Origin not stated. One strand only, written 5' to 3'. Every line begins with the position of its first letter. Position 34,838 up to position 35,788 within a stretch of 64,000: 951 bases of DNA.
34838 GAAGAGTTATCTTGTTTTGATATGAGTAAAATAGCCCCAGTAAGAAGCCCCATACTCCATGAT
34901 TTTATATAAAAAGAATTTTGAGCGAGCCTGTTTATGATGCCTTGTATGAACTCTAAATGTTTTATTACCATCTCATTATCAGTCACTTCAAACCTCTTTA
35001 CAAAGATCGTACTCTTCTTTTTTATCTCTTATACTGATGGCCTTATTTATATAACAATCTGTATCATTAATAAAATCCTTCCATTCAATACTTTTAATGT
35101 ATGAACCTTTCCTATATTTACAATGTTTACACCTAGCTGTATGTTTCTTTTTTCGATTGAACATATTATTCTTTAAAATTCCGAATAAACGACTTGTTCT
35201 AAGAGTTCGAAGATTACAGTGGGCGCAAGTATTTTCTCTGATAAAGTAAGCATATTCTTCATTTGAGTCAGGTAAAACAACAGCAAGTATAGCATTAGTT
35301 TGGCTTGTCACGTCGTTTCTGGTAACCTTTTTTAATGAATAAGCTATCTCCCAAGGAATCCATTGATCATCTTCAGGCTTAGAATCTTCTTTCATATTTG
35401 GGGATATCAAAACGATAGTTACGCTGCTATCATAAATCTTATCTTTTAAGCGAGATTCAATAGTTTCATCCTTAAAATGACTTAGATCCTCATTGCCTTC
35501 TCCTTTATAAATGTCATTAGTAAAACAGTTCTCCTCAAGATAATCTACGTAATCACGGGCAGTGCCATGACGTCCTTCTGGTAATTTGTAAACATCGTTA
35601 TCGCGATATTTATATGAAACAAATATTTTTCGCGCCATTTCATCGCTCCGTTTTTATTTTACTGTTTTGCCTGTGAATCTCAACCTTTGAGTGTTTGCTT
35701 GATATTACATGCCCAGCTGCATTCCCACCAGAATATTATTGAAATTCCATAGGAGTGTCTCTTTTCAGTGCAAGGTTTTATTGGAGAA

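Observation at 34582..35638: Candidate novel module: TIR-like (DUF1863/ThsB-like) protein with a Cys-rich tail, translationally coupled to a 134-aa 3-TM protein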

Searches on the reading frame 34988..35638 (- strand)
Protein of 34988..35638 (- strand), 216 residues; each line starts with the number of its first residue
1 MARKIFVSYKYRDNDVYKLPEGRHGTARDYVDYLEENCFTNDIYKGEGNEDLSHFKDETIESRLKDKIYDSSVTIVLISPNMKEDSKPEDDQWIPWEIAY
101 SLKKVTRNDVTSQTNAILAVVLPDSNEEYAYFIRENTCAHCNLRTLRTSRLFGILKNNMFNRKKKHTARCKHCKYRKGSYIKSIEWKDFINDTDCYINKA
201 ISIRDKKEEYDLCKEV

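Call 3: search_protein_families(library=pfam, proteins=[window:34988-35638:-], max_evalue=1)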
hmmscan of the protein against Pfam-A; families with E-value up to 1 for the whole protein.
window:34988-35638:- (216 aa): 2 families
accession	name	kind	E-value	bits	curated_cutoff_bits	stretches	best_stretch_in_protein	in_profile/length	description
PF08937.16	ThsB_TIR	-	4.4e-08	33.9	21.2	1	6-125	1-98/100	Thoeris protein ThsB, TIR-like domain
PF13676.11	TIR_2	-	0.023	15.6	28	1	58-123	38-92/122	TIR domain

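Call 4: search_protein_families(library=padloc, proteins=[window:34988-35638:-], max_evalue=1)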
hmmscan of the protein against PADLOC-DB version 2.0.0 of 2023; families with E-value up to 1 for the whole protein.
window:34988-35638:- (216 aa): 9 families
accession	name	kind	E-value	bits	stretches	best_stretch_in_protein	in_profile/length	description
PDLC00428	ThsB1|ThsB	-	9.9e-82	272.5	1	1-215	1-218/219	TIR-like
PDLC00438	ThsB1|ThsB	-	1.4e-20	72.1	1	1-215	1-205/206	TIR-like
PDLC00431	ThsB1|ThsB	-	9.6e-06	24.1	1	1-104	1-90/162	TIR-like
PDLC04688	PDC-M50B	-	2e-05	22.9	1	1-104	1-91/162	-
PDLC00421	ThsB1|ThsB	-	0.00025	18.8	1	51-194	56-169/180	TIR-like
PDLC00418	ThsB1|ThsB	-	0.001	16.9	1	54-131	47-117/155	TIR-like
PDLC00429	ThsB1|ThsB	-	0.0016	16.5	1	56-103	50-92/167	TIR-like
PDLC00436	ThsB1|ThsB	-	0.0054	14.2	1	43-101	64-116/183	TIR-like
PDLC00437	ThsB1|ThsB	-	0.0097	14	1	56-129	26-85/129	TIR-like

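Call 5: search_protein_families(library=ncbifam, proteins=[window:34988-35638:-], max_evalue=0.1)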
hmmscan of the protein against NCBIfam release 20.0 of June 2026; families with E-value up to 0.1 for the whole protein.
window:34988-35638:- (216 aa): 0 families

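Call 29: find_homologous_proteins(query=window:34988-35638:-)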
Query window:34988-35638:- (216 aa): 3160 proteins with E <= 0.001 among 3222 candidates; the best 120 are listed.
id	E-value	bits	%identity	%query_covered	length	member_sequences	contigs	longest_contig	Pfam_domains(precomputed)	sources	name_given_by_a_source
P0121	2.0e-143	493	100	100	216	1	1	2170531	PF08937.17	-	-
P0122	6.4e-78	279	62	100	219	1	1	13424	PF08937.17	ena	-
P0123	2.4e-75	271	58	100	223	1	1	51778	PF08937.17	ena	-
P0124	1.2e-74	269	58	100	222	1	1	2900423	PF08937.17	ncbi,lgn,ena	-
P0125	4.1e-74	267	58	100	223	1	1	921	PF08937.17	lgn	-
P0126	6.3e-74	266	58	100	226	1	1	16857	PF08937.17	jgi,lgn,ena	-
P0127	1.3e-72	262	57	100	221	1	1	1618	PF08937.17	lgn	-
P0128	1.5e-72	262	57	100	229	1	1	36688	PF08937.17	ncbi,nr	ncbi:hypothetical protein SPONN_230 [uncultured Candidatus Thioglobus sp.]|nr:hypothetical protein S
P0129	2.5e-72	261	58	100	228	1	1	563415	PF08937.17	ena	-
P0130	1.2e-71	259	59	100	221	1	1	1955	PF08937.17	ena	-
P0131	1.5e-71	258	57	100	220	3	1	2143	PF08937.17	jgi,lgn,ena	-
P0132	1.8e-71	258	57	100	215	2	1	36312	PF08937.17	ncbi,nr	ncbi:MAG: hypothetical protein HFP81_02870 [Methylococcales symbiont of Hymedesmia sp. n. MRB-2018]|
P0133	1.8e-71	258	56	100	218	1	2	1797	PF08937.17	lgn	-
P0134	2.1e-71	258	58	100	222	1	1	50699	PF08937.17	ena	-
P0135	2.7e-71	258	56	100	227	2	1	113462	PF08937.17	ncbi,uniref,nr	ncbi:TIR domain-containing protein [Bathymodiolus thermophilus thioautotrophic gill symbiont]|uniref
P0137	5.6e-71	257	59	100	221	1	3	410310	PF08937.17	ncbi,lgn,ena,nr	ncbi:MAG: TIR domain-containing protein [Candidatus Poribacteria bacterium]|nr:TIR domain-containing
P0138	6.8e-71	256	57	100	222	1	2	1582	PF08937.17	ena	-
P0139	8.4e-71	256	57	100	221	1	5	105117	PF08937.17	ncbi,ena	-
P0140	1.1e-70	256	58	100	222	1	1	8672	PF08937.17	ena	-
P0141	1.1e-70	256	58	100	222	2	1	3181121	PF08937.17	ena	-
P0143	2.1e-70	255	57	100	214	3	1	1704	PF08937.17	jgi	jgi:hypothetical protein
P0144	2.4e-70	254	56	100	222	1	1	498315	PF08937.17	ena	-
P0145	2.5e-70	254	57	100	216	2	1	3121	PF08937.17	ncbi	-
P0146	2.7e-70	254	56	100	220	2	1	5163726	PF08937.17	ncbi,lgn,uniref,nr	ncbi:TIR domain-containing protein [Shewanella sp. VB17]|uniref:TIR domain-containing protein n=1 Ta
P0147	3.1e-70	254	59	100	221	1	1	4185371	PF08937.17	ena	-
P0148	3.4e-70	254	59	100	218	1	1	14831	PF08937.17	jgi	jgi:hypothetical protein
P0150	3.5e-70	254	57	100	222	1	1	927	PF08937.17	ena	-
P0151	4.4e-70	254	57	100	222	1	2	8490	PF08937.17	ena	-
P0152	5.6e-70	253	57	100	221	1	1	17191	PF08937.17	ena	-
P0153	5.8e-70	253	59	100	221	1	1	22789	PF08937.17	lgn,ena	-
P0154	1.4e-69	252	56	100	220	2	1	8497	PF08937.17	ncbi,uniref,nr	ncbi:hypothetical protein BTHERMOSOX_1624 [Bathymodiolus thermophilus thioautotrophic gill symbiont]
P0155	1.6e-69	252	58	100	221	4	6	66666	PF08937.17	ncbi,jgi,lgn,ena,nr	ncbi:MAG: TIR domain-containing protein [Candidatus Poribacteria bacterium]|nr:TIR domain-containing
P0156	1.6e-69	252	58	100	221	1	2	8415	PF08937.17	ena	-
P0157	2.1e-69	251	56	100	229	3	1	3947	PF08937.17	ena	-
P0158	2.3e-69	251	56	100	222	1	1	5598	PF08937.17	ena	-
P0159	2.4e-69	251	58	100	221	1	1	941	PF08937.17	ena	-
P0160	2.7e-69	251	56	100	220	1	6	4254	PF08937.17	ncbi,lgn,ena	-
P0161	3.1e-69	251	56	100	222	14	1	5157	PF08937.17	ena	-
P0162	3.8e-69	251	56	100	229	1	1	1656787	PF08937.17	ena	-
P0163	4.0e-69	251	57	100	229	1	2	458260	PF08937.17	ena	-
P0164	4.8e-69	250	58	100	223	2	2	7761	PF08937.17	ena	-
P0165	5.0e-69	250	57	100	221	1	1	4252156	PF08937.17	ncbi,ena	-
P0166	9.1e-69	249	56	100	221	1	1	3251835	PF08937.17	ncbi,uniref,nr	ncbi:TIR domain-containing protein [Candidatus Haliotispira prima]|uniref:TIR domain-containing prot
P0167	9.6e-69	249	57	100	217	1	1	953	PF08937.17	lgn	-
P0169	1.1e-68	249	57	100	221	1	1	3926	PF08937.17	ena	-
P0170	1.1e-68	249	57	100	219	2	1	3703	PF08937.17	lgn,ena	-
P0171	1.3e-68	249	57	100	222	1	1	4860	PF08937.17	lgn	-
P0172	1.3e-68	249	55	100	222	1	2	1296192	PF08937.17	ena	-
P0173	1.3e-68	249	56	100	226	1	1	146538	PF08937.17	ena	-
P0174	1.3e-68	249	57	100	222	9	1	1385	PF08937.17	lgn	-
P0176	1.4e-68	249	54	100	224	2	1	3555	PF08937.17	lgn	-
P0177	1.5e-68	249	57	100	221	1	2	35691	PF08937.17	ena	-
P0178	1.7e-68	248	58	100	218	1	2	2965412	PF08937.17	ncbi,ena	-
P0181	2.1e-68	248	57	100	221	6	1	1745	PF08937.17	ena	-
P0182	2.7e-68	248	58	100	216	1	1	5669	PF08937.17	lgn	-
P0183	2.9e-68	248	57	100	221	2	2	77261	PF08937.17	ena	-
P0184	3.2e-68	248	55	100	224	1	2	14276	PF08937.17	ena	-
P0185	3.6e-68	247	56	100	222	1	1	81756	PF08937.17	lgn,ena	-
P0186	3.9e-68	247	57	100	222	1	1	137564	PF08937.17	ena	-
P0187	5.1e-68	247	57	100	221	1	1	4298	PF08937.17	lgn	-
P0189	6.7e-68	246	55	100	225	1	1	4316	PF08937.17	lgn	-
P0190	7.3e-68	246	55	100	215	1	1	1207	PF08937.17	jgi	jgi:hypothetical protein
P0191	8.2e-68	246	54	100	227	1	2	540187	PF08937.17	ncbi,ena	-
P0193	1.4e-67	245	56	100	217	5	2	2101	PF08937.17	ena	-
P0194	1.4e-67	245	54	100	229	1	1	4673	PF08937.17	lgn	-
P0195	1.5e-67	245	56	100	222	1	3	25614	PF08937.17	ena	-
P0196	1.8e-67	245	57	100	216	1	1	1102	PF08937.17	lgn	-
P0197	2.0e-67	245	57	100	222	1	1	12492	PF08937.17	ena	-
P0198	2.1e-67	245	55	100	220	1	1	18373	PF08937.17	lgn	-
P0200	2.1e-67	245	56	99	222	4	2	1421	PF08937.17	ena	-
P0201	2.2e-67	245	55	100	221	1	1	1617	PF08937.17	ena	-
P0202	2.3e-67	245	55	100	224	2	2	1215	PF08937.17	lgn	-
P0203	2.3e-67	245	53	100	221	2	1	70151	PF08937.17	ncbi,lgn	-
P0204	3.2e-67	244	56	100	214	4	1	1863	PF08937.17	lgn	-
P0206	5.3e-67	244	53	100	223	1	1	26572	PF08937.17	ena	-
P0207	5.4e-67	244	55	100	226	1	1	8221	PF08937.17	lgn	-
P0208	5.8e-67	243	55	100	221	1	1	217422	PF08937.17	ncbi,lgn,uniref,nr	ncbi:TIR domain-containing protein [Vibrio sp. Of7-15]|uniref:TIR domain-containing protein n=1 Tax=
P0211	6.7e-67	243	55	100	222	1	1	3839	PF08937.17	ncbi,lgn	-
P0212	6.7e-67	243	57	100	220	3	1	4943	PF08937.17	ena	-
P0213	7.6e-67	243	55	100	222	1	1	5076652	PF08937.17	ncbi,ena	-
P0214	8.0e-67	243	55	100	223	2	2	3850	PF08937.17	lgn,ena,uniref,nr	uniref:MTH538 TIR-like domain (DUF1863) n=1 Tax=Candidatus Kentrum sp. TC TaxID=2126339 RepID=A0A450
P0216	1.0e-66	243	54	100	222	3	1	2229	PF08937.17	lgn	-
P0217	1.1e-66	243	52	100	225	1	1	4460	PF08937.17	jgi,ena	jgi:hypothetical protein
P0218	1.4e-66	242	55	100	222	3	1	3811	PF08937.17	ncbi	-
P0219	1.4e-66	242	55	100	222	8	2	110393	PF08937.17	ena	-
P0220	1.5e-66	242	56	100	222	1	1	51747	PF08937.17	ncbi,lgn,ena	-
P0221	1.6e-66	242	55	100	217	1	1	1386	PF08937.17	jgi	jgi:hypothetical protein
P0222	1.7e-66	242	58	99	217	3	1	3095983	PF08937.17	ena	-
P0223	1.8e-66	242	56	100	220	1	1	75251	PF08937.17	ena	-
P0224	1.8e-66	242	55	100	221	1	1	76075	PF08937.17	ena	-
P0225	1.8e-66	242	54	100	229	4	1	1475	PF08937.17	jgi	-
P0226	2.0e-66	242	57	100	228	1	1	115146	PF08937.17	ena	-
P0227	2.0e-66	242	55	100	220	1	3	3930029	PF08937.17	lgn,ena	-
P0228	2.1e-66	242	55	100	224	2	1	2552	PF08937.17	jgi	jgi:hypothetical protein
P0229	2.3e-66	241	56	100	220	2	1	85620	PF08937.17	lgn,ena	-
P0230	2.5e-66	241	54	100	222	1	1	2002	PF08937.17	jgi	-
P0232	3.0e-66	241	54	100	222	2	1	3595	PF08937.17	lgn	-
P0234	3.2e-66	241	54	100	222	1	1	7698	PF08937.17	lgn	-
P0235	3.5e-66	241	54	100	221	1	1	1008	PF08937.17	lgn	-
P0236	3.9e-66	241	56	100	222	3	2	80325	PF08937.17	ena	-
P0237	4.0e-66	241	55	100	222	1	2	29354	PF08937.17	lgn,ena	-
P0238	4.1e-66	241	55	100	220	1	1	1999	PF08937.17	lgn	-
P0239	4.4e-66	241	56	99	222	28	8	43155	PF08937.17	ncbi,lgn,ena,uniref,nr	ncbi:TIR domain-containing protein [Porphyromonas endodontalis]|uniref:TIR domain-containing protein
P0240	5.2e-66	240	55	100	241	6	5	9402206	PF08937.17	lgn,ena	-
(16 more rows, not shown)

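Call 30: find_encoding_contigs(protein=P0146, flank=4000, max_places=2)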
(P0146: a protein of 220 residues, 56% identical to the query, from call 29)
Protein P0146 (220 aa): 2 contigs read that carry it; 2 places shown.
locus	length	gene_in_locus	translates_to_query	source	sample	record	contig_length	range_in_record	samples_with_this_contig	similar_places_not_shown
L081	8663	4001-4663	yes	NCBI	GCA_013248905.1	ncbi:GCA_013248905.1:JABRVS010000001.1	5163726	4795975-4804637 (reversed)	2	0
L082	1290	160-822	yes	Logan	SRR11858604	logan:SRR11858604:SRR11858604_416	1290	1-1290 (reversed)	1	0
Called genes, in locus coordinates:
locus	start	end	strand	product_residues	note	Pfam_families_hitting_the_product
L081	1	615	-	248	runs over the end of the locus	PF03502:Channel_Tsx, PF16412:DUF5020 (faint)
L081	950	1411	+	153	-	PF01957:NfeD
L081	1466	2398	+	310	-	PF01145:Band_7, PF16200:Band_7_C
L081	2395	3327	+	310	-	PF01145:Band_7, PF16200:Band_7_C (weak)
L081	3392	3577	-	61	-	-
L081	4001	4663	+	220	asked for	PF08937:ThsB_TIR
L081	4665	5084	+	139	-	-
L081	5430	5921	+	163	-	PF13302:Acetyltransf_3, PF13420:Acetyltransf_4, PF00583:Acetyltransf_1, PF13673:Acetyltransf_10, PF13508:Acetyltransf_7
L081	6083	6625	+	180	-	PF13302:Acetyltransf_3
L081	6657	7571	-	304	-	PF02574:S-methyl_trans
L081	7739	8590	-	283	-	PF05721:PhyH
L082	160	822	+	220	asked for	PF08937:ThsB_TIR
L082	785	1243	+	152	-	-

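Call 31: find_encoding_contigs(protein=P0239, flank=4000, max_places=3)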
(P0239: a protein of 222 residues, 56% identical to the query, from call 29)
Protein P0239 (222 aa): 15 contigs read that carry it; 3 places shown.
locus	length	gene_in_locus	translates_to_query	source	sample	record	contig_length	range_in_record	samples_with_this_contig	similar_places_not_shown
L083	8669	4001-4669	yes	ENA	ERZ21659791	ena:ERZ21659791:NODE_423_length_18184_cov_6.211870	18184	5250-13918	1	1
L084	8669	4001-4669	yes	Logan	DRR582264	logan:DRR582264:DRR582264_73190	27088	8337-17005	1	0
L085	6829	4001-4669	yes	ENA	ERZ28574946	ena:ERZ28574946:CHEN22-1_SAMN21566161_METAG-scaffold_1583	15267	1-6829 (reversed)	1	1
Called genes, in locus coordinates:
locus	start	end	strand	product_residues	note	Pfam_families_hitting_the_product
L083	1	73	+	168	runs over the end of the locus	PF06738:ThrE (weak), PF12821:ThrE_2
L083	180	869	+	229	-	PF00027:cNMP_binding, PF13545:HTH_Crp_2, PF00392:GntR (weak)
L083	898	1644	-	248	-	PF04405:ScdA_N, PF01814:Hemerythrin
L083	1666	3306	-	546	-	PF03063:Prismane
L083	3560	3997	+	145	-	-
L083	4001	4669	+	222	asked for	PF08937:ThsB_TIR (weak)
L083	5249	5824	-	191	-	-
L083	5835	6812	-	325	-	PF03734:YkuD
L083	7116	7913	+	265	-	PF03807:F420_oxidored (weak), PF10728:DUF2520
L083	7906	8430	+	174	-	PF13419:HAD_2 (faint), PF00702:Hydrolase, PF08282:Hydrolase_3 (weak)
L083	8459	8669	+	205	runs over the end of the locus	PF02545:Maf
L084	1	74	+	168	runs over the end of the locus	PF06738:ThrE (weak), PF12821:ThrE_2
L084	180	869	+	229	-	PF00027:cNMP_binding, PF13545:HTH_Crp_2, PF00392:GntR (weak)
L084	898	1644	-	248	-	PF04405:ScdA_N, PF01814:Hemerythrin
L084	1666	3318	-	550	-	PF03063:Prismane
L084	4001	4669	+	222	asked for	PF08937:ThsB_TIR (weak)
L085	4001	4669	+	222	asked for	PF08937:ThsB_TIR (weak)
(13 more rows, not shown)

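Call 34: search_protein_families(library=pfam, proteins=[L083:3560-3997:+, L081:4665-5084:+], max_evalue=10)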
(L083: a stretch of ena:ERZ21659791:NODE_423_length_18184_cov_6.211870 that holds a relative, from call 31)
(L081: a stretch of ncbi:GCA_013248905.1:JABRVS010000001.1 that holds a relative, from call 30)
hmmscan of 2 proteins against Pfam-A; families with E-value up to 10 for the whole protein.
L083:3560-3997:+ (145 aa): 1 family
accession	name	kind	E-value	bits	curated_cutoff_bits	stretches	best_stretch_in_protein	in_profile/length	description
PF11683.13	DUF3278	-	0.078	13.5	26.6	1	12-85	26-102/130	Protein of unknown function (DUF3278)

L081:4665-5084:+ (139 aa): 3 families
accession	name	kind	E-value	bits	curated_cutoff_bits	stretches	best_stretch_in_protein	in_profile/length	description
PF11683.13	DUF3278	-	0.0015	19.1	26.6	1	18-94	30-106/130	Protein of unknown function (DUF3278)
PF04098.21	Rad52_Rad22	-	0.099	13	20.3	1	14-60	33-79/153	Rad52/22 family double-strand break repair protein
PF04257.20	Exonuc_V_gamma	-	0.099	12.3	25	1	74-123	163-213/314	Exodeoxyribonuclease V, gamma subunit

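Call 65: predict_structure(alignment_id=A3)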
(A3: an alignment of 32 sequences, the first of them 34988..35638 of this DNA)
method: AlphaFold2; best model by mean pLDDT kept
length: 216 residues; sequences in the alignment: 32
mean_pLDDT: 76.1   pTM: 0.80
mean pLDDT of the five models: 76.1, 75.4, 75.0, 72.7, 72.7
residues with pLDDT >= 90: 46; 70-90: 94; 50-70: 65; < 50: 11
segments of 3 or more residues with pLDDT < 50: 50-55
pLDDT, mean of each block of 10 residues (from residue 1): 78 88 83 86 59 49 61 87 79 70 66 81 94 85 78 65 64 67 92 93 86 54
secondary structure, 60 per line:
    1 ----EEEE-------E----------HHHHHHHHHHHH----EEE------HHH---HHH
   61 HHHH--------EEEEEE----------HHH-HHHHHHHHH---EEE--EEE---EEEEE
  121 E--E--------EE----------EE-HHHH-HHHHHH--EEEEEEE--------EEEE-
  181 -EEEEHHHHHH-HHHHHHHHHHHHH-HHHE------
elements in order: E5-8 H27-38 E43-45 H58-64 E73-78 H93-101 E105-107 E110-112 E116-121 H148-151 H153-158 E161-167 E176-179 E182-185 H186-191 H193-205

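Call 67: search_solved_structures(query=A3, max_evalue=1, show_alignments=2)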
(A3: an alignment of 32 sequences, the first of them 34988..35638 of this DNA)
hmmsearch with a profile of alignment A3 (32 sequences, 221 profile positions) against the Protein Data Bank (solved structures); distinct sequences matched with E-value up to 1: 1.
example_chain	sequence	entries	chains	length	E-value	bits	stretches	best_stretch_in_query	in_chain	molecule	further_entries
9vyl_A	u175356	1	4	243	1.9e-93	315.2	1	1-219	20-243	Putative cyclic ADP-D-ribose synthase TIR1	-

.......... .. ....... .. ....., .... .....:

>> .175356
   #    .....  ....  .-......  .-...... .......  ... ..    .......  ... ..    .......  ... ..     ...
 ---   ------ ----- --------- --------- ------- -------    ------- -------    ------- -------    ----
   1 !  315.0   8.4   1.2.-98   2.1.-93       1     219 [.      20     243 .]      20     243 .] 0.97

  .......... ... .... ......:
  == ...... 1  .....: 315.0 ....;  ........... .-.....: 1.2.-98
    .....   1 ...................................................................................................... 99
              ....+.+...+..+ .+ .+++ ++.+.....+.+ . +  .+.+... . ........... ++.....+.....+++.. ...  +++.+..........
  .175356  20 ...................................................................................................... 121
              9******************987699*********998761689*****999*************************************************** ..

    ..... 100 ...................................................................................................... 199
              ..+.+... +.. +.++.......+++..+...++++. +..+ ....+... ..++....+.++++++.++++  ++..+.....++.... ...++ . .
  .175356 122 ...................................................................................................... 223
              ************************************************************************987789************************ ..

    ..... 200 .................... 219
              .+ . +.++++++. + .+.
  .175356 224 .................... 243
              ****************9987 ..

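Call 71: fold_search(model_id=the predicted structure, library=pdb)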
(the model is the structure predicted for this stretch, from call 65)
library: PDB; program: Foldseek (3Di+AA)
matches with E <= 10: 615; with E <= 0.001: 1
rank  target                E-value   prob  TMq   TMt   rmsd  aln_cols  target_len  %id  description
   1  9vyl_A                7.6e-24  1.00  0.88  0.86   3.0       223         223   51  Crystal structure of BdThsB1 with NAD (released 2026-01-28)
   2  8aii                  1.9e-01  0.11  0.23  0.25  13.5       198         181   10  High Resolution Crystal Structure of Enterococcus faecium Nicotinate Nucleotide Adenylyltransferase Complexed with Adeni (released 2023-08-16)
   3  9ykx_C                2.9e-01  0.10  0.20  0.15   8.2       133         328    8  Un-crosslinked hClpX (released 2026-03-04)
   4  1z8h_A                2.9e-01  0.07  0.18  0.18   9.0       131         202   14  CRYSTAL STRUCTURE OF a GDSL-like lipase (ALR1529) FROM NOSTOC SP. PCC 7120 AT 2.02 A RESOLUTION (released 2005-04-19)
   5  3qkw_B                3.6e-01  0.25  0.26  0.18   7.6       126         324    7  Structure of Streptococcus parasangunini Gtf3 glycosyltransferase (released 2011-06-08)
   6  3sho_C                3.6e-01  0.23  0.24  0.27   5.8       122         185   11  Crystal structure of RpiR transcription factor from Sphaerobacter thermophilus (sugar isomerase domain) (released 2011-08-10)
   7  3qkw_A                3.6e-01  0.21  0.26  0.18   7.2       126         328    9  Structure of Streptococcus parasangunini Gtf3 glycosyltransferase (released 2011-06-08)
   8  3ntx_A                3.6e-01  0.13  0.24  0.18   7.0       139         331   11  Crystal Structure of L-asparaginase I from Yersinia pestis (released 2010-08-04)
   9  3vbc                  3.8e-01  0.33  0.35  0.50   7.6       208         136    9  Crystal Structure of iL-17 receptor B SEFIR domain (released 2013-02-06)
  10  2ocd_D                4.0e-01  0.09  0.21  0.16   7.2       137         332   13  Crystal structure of L-asparaginase I from Vibrio cholerae O1 biovar eltor str. N16961 (released 2007-01-30)
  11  9dvy_D                4.0e-01  0.09  0.20  0.15  10.8       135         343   10  Human mitochondrial ClpX with endogenous substrate (released 2025-10-15)
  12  3c3j_C                4.3e-01  0.15  0.26  0.17   6.5       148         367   12  Crystal structure of tagatose-6-phosphate ketose/aldose isomerase from Escherichia coli (released 2008-02-19)
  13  7o62_C                4.6e-01  0.30  0.28  0.41   6.6       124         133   11  Crystal structure of a 2`-deoxyribosyltransferase from the psychrophilic bacterium Desulfotalea psychrophila. (released 2021-10-20)
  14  6nxc_D                4.9e-01  0.09  0.23  0.17   7.6       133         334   13  ECAI(T162A) MUTANT IN COMPLEX WITH CITRATE AT PH 4 (released 2019-08-07)
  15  3sho_D                5.2e-01  0.14  0.26  0.31  10.8       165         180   12  Crystal structure of RpiR transcription factor from Sphaerobacter thermophilus (sugar isomerase domain) (released 2011-08-10)
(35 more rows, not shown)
